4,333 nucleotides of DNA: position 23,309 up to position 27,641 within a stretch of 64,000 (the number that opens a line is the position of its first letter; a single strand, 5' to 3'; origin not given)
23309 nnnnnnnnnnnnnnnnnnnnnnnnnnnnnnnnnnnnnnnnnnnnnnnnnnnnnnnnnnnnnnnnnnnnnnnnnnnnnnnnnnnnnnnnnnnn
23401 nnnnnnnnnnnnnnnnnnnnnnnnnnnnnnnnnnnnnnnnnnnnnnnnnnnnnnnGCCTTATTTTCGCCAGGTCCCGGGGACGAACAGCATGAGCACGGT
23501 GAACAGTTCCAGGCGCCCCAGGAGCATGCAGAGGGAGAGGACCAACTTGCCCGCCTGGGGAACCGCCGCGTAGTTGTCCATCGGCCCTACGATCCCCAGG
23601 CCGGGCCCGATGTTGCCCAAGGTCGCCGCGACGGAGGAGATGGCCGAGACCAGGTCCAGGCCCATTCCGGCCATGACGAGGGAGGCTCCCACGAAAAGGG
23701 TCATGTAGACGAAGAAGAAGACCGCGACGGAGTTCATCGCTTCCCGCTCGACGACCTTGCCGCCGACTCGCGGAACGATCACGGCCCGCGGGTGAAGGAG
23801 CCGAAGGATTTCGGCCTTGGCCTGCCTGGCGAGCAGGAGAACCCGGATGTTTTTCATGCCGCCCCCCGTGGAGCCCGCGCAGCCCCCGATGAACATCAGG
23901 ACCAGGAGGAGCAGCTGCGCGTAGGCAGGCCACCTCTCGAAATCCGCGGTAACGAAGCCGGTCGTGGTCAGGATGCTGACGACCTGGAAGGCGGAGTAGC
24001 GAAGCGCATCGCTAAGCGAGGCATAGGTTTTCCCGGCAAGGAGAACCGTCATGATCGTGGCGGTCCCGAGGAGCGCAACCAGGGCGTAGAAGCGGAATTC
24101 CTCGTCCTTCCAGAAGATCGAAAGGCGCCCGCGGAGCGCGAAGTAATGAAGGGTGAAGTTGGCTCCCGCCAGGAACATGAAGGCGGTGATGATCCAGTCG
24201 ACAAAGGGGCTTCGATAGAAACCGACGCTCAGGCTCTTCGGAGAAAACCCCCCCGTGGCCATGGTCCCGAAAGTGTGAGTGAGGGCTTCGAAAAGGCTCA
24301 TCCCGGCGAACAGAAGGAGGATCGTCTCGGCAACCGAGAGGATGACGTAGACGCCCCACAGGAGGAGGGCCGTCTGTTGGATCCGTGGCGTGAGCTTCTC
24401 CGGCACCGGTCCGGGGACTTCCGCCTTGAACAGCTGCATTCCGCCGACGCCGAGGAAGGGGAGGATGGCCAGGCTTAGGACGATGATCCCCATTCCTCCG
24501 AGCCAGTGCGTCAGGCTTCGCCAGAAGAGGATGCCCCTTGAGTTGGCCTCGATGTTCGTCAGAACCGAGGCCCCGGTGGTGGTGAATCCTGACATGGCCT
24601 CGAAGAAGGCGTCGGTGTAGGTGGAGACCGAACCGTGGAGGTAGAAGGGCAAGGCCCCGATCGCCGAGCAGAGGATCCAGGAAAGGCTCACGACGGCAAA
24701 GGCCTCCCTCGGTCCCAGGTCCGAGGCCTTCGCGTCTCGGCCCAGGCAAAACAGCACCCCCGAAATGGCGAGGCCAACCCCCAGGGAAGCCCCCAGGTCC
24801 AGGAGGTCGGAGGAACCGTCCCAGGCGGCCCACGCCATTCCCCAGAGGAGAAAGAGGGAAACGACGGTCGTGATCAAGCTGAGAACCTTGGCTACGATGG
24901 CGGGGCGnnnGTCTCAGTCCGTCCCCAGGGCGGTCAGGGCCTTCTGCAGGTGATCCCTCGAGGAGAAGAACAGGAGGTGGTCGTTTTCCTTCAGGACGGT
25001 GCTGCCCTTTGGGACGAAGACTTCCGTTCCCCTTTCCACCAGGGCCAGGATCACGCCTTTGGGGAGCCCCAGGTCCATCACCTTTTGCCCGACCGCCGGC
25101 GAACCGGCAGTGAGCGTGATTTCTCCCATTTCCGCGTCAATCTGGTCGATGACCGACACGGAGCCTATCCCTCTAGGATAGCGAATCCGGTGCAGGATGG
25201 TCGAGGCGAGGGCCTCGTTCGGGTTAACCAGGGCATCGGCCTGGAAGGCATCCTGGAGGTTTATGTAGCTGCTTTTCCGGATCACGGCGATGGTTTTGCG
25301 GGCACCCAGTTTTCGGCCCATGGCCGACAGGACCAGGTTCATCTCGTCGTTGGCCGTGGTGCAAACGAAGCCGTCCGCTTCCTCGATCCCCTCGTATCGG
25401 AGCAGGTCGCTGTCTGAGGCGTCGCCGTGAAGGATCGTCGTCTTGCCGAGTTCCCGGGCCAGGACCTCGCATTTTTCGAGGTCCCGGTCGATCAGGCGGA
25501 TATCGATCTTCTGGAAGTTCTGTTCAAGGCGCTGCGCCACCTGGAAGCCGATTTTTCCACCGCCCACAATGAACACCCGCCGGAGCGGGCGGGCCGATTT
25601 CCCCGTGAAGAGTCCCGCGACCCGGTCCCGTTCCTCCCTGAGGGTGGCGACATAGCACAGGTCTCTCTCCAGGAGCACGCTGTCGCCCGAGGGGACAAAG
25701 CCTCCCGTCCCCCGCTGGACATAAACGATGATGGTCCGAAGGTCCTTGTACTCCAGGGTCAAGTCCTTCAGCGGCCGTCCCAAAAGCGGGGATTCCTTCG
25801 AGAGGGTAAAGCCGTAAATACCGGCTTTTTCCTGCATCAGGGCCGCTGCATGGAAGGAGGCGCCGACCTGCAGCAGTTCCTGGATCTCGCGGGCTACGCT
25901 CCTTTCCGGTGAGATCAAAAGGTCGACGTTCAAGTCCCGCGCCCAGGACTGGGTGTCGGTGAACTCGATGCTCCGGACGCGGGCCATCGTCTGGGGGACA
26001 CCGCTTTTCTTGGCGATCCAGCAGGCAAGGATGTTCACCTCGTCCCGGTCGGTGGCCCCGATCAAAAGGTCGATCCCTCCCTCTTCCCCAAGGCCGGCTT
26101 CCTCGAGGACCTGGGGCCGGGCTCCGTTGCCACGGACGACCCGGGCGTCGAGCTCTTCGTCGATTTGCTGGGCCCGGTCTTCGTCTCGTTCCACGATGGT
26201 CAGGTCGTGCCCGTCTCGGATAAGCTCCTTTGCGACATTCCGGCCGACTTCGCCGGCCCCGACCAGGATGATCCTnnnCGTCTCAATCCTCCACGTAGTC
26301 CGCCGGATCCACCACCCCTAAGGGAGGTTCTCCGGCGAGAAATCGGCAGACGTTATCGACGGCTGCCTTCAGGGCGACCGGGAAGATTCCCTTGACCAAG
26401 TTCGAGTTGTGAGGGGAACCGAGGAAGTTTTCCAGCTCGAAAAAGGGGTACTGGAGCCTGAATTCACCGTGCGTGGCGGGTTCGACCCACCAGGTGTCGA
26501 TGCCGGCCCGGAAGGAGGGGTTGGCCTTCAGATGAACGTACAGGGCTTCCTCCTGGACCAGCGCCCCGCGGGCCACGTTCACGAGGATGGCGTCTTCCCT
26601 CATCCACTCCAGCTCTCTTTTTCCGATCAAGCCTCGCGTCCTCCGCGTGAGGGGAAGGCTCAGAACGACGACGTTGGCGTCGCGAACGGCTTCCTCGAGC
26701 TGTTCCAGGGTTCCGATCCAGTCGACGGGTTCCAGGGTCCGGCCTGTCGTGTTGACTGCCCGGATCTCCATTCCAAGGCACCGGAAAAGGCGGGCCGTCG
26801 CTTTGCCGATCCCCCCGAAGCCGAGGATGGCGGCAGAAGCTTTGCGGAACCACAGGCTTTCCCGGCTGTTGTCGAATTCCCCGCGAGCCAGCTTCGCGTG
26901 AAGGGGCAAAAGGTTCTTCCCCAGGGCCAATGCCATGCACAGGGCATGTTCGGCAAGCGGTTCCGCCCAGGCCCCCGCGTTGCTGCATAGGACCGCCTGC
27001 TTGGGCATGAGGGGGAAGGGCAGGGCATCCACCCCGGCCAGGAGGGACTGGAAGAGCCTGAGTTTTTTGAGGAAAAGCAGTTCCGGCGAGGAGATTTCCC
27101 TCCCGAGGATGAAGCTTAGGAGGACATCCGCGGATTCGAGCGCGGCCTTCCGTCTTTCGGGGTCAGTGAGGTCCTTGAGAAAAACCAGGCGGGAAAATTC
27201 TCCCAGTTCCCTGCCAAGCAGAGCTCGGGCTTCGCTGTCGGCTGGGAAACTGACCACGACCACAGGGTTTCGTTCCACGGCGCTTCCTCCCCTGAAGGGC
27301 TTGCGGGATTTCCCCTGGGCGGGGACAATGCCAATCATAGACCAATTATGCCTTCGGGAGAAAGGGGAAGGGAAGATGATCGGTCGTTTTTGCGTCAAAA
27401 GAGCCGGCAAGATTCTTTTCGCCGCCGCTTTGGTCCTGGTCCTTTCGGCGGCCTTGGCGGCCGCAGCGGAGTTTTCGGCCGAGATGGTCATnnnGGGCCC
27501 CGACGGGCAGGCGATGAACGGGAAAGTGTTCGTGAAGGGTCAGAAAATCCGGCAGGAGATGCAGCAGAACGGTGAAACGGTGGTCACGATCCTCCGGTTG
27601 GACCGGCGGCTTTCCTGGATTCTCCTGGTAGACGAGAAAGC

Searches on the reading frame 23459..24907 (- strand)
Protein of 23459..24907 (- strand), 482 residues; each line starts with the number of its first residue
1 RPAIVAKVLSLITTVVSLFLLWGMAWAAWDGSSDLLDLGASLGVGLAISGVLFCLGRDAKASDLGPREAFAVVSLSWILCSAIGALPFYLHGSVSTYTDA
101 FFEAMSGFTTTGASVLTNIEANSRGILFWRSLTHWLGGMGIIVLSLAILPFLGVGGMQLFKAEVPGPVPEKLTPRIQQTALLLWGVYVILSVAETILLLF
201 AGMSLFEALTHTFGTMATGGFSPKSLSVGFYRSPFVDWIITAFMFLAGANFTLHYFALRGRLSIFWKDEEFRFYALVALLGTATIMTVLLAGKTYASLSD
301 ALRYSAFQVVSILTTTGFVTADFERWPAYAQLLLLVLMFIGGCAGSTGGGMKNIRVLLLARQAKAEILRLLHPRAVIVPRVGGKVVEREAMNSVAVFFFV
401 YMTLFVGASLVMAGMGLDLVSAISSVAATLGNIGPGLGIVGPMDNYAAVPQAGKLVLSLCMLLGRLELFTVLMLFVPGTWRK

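Call 46: search_protein_families(library=pfam, proteins=[window:23459-24907:-], max_evalue=0.00001)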
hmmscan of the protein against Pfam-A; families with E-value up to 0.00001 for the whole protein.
window:23459-24907:- (482 aa): 1 family
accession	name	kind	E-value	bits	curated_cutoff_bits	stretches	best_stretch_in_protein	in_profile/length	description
PF02386.22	TrkH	-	1.4e-74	251.9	27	1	62-476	28-491/502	Cation transport protein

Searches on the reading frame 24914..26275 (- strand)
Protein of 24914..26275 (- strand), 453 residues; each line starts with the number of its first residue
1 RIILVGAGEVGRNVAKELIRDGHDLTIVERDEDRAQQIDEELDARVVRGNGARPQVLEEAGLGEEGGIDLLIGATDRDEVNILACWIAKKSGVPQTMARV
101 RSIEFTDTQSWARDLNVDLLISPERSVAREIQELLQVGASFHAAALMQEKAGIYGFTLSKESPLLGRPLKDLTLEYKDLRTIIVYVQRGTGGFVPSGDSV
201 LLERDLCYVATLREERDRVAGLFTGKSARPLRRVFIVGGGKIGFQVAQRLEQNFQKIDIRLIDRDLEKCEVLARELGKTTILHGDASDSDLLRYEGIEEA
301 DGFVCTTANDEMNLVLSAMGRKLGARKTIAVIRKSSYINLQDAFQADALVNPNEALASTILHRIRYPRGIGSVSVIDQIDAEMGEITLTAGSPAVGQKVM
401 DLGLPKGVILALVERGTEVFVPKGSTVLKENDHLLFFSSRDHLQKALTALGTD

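Call 46: search_protein_families(library=pfam, proteins=[window:24914-26275:-], max_evalue=0.00001)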
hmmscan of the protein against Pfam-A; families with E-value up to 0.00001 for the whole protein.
window:24914-26275:- (453 aa): 8 families
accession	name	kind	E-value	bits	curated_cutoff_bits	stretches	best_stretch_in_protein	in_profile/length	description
PF02254.24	TrkA_N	-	1.4e-46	158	23.8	2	234-352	1-116/116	TrkA-N domain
PF02080.26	TrkA_C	-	4.7e-24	84.5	27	2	385-449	3-69/71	TrkA-C domain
PF01488.26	Shikimate_DH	-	4.1e-12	46.8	24.3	1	1-45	14-59/138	Shikimate / quinate 5-dehydrogenase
PF03435.24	Sacchrp_dh_NADP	-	7.2e-12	46.2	25.1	0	234-290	1-59/129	Saccharopine dehydrogenase NADP binding domain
PF03807.23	F420_oxidored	-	3.3e-10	40.9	21.6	0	2-48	2-50/94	NADP oxidoreductase coenzyme F420-dependent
PF13460.12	NAD_binding_10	-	1.5e-09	38.4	27.2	0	7-65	3-62/184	NAD(P)H-binding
PF13241.12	NAD_binding_7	-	3.5e-08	34.4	22.1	0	1-95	9-89/104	Putative NAD(P)-binding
PF00070.33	Pyr_redox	-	7.6e-06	26.8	22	0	1-46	1-46/82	Pyridine nucleotide-disulphide oxidoreductase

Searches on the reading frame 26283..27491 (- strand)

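Call 46: search_protein_families(library=pfam, proteins=[window:26283-27491:-], max_evalue=0.00001)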
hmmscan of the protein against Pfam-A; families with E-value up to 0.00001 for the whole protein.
window:26283-27491:- (402 aa): 1 family
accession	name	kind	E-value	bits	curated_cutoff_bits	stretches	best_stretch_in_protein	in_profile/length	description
PF02826.25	2-Hacid_dh_C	-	4.1e-37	127.7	25.1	1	185-362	2-177/178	D-isomer specific 2-hydroxyacid dehydrogenase, NAD binding domain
